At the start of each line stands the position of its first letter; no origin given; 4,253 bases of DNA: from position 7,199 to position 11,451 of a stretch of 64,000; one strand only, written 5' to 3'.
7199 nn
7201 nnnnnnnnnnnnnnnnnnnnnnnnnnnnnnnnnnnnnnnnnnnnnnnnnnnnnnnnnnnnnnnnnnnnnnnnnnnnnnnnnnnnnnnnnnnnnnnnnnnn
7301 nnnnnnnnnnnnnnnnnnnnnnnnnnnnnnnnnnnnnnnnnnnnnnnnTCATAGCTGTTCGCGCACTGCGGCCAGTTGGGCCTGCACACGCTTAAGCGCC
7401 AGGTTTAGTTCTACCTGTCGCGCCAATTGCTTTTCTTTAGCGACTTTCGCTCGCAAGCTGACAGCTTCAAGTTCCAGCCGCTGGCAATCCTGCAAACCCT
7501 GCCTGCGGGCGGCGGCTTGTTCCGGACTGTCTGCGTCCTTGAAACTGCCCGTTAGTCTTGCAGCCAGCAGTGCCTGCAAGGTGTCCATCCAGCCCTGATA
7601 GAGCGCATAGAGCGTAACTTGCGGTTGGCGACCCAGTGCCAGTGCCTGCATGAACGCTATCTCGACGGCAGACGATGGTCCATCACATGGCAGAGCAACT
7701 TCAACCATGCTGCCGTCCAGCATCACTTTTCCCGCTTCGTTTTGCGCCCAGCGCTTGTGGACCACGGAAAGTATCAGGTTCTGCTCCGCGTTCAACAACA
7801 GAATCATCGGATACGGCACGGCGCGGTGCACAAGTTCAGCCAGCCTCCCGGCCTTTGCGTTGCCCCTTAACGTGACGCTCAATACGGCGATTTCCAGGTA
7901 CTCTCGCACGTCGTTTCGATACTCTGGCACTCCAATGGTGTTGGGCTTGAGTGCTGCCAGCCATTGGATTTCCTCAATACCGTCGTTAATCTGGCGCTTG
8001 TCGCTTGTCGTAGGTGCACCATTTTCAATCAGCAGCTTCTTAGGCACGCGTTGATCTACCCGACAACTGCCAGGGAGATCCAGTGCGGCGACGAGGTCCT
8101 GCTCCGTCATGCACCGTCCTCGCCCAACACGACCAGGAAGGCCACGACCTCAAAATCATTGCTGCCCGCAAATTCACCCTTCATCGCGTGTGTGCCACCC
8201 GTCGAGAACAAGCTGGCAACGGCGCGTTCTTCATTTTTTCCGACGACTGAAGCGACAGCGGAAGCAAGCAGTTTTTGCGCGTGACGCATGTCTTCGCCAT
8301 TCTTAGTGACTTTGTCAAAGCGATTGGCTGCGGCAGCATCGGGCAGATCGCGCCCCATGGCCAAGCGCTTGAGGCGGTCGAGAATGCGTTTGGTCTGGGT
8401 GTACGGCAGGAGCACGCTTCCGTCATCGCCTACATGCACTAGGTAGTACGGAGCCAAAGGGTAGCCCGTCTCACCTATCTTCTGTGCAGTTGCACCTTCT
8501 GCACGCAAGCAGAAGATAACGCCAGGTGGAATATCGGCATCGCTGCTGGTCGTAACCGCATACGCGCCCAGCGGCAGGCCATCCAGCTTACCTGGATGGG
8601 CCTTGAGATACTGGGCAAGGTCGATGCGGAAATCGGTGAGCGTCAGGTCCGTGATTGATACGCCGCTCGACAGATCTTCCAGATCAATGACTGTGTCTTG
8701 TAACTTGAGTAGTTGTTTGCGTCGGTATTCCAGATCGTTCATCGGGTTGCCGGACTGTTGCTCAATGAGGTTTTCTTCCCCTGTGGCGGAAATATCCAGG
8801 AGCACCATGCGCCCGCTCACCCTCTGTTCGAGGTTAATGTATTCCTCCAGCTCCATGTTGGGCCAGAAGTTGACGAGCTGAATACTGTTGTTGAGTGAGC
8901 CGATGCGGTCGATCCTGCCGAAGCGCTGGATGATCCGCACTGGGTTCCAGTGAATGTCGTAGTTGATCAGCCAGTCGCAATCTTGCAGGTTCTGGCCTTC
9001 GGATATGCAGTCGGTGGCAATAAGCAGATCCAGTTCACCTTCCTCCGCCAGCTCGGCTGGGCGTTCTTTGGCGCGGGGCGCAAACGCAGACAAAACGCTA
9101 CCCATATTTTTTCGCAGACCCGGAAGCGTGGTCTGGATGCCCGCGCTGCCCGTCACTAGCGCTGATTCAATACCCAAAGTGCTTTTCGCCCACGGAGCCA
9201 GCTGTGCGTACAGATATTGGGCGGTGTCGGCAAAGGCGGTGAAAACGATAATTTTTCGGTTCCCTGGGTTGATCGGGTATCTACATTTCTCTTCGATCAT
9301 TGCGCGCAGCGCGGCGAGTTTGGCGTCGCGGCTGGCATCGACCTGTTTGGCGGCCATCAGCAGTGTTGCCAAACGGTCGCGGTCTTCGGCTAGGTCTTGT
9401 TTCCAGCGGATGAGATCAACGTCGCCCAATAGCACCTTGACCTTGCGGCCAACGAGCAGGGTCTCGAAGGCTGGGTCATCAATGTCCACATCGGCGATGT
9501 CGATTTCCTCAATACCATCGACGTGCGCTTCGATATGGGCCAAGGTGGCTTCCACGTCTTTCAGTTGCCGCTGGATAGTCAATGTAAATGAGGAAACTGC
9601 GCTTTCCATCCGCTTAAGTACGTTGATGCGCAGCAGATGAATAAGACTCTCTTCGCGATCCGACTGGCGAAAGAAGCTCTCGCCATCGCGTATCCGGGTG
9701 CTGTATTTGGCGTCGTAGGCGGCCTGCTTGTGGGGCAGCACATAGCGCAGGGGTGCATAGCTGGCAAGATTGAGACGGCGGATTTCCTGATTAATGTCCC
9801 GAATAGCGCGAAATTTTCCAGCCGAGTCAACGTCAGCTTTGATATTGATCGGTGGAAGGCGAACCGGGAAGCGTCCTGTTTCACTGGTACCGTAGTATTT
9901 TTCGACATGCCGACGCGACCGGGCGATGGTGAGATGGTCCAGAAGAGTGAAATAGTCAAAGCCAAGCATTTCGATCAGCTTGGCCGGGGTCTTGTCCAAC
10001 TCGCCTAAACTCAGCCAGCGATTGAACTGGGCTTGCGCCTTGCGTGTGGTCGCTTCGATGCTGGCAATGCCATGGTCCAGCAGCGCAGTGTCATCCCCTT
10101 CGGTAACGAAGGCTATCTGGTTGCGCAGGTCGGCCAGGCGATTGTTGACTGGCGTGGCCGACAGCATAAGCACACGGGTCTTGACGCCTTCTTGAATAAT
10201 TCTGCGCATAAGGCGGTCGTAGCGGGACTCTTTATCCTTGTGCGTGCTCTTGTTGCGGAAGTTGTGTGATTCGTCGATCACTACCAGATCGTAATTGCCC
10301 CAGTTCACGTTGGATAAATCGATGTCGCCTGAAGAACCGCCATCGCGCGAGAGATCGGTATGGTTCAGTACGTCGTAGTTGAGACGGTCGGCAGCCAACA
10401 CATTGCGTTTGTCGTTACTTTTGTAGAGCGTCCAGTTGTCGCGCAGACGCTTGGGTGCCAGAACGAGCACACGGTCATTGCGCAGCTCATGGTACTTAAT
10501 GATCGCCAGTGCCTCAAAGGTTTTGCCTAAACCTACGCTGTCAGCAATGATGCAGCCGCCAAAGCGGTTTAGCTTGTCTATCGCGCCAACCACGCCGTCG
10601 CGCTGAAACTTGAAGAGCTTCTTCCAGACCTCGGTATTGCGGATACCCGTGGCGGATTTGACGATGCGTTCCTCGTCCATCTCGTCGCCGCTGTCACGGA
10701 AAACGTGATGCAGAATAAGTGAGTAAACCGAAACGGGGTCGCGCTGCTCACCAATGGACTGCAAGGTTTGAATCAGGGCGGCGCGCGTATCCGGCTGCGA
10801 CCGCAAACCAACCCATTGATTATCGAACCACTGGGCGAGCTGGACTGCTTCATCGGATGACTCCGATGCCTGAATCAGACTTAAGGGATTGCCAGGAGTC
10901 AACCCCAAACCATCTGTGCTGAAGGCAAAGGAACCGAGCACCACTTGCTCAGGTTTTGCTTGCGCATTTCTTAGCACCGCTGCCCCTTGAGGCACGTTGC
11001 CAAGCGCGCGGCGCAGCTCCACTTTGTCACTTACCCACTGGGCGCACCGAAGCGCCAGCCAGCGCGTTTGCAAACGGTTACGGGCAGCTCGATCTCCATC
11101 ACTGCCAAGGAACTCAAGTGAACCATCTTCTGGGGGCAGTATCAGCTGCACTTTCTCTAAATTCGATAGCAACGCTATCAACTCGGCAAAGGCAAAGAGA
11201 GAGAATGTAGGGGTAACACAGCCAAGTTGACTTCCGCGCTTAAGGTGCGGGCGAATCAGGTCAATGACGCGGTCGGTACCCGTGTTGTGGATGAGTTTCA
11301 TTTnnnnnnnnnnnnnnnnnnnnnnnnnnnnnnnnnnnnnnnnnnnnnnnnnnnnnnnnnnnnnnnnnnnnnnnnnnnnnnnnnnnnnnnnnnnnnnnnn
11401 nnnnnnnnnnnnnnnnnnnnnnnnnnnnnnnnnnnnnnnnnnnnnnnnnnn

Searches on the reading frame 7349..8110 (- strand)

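Call 104: search_protein_families(library=pfam, proteins=[window:7349-8110:-], max_evalue=0.0001)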
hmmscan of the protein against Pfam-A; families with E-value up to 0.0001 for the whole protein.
window:7349-8110:- (253 aa): 1 family
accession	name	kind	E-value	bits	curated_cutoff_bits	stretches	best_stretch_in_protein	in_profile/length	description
PF14335.11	DUF4391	-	9.4e-75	251.9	29.9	1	10-246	1-232/232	Domain of unknown function (DUF4391)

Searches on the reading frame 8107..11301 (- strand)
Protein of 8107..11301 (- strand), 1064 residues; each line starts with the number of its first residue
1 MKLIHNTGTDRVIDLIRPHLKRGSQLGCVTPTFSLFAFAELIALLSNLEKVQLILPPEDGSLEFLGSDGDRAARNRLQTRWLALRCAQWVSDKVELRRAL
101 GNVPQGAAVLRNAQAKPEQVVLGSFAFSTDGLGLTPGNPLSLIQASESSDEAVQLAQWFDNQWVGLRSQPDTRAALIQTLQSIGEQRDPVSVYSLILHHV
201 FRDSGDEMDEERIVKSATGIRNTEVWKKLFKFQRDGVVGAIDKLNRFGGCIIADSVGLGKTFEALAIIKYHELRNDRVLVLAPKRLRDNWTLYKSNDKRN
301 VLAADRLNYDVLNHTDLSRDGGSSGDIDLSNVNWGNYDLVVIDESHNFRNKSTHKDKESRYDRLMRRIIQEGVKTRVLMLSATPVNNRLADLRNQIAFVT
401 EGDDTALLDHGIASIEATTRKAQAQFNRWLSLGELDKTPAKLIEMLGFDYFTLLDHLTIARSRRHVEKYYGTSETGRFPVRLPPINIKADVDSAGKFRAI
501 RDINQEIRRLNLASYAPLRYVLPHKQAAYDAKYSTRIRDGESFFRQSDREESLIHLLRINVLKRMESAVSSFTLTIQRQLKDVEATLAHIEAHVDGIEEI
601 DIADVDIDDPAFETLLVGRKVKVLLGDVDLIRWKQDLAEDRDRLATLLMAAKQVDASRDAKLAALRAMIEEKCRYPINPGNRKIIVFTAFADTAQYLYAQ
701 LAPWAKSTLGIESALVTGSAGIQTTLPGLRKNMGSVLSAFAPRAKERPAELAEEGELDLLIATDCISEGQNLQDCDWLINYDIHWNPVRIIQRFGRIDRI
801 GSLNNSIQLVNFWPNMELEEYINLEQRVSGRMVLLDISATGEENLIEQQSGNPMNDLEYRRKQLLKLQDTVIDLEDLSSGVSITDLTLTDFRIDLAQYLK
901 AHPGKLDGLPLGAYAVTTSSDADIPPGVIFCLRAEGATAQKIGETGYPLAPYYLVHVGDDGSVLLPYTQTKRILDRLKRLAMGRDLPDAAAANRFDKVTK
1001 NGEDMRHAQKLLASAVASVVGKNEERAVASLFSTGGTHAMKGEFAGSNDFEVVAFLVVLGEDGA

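Call 70: search_protein_families(library=ncbifam, proteins=[window:8107-11301:-], max_evalue=0.001)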
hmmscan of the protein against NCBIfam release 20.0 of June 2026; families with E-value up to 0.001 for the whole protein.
window:8107-11301:- (1064 aa): 15 families
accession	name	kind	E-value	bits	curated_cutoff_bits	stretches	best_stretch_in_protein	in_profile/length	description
NF038317.1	DISARM_DrmD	equivalog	8.6e-43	146.8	610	3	542-818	371-626/1021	DISARM system SNF2-like helicase DrmD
NF042964.1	phospholipD_antiphage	equivalog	3.3e-33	115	1100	2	634-832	642-819/895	phospholipase D-like domain-containing anti-phage protein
NF038318.1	DISARM_DrmD_b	equivalog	2.4e-32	112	950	2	631-808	361-538/868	DISARM system SNF2-like helicase DrmD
NF041062.1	DpdE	equivalog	4.5e-29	101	500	2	251-389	174-302/1048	protein DpdE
NF003426.0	PRK04914.1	equivalog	1.7e-15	56.3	576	2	251-384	174-316/959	RNA polymerase-associated protein RapA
NF053675.1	pilus_reg_Snf2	equivalog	5.1e-11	41.4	1100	1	221-392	577-744/1029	pilus expression-regulating Snf2 family helicase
NF010337.0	PRK13766.1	equivalog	9.2e-08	30.7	610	1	636-799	326-467/781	Hef nuclease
TIGR02621.3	cas3_GSU0051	exception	2.9e-07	29.7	400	1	639-900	229-466/854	type I-G CRISPR-associated helicase/endonuclease Cas3g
NF053631.1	RNA_helic_CshA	equivalog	1e-06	27.9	646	1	754-857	285-383/434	degradosome RNA helicase CshA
NF041790.1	anti-phage_ZorD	equivalog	3e-06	25.5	1500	1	246-291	603-651/1035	type I Zorya anti-phage system protein ZorD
NF058637.1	helic_SCO1167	equivalog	7.1e-06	24.4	1200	1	245-402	485-640/932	SCO1167/SCO6262 family helicase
NF008394.0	PRK11192.1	equivalog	4.5e-05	22.5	507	1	753-812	294-353/441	ATP-dependent RNA helicase SrmB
NF008642.0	PRK11634.1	equivalog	0.0001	20.9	989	1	746-811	285-350/628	DEAD/DEAH family ATP-dependent RNA helicase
NF003419.0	PRK04837.1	equivalog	0.00012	21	588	1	753-827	303-380/424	ATP-dependent RNA helicase RhlB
NF053711.1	RNA_heli_RhlE1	exception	0.00054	18.8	750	0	746-811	284-349/434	RNA helicase RhlE1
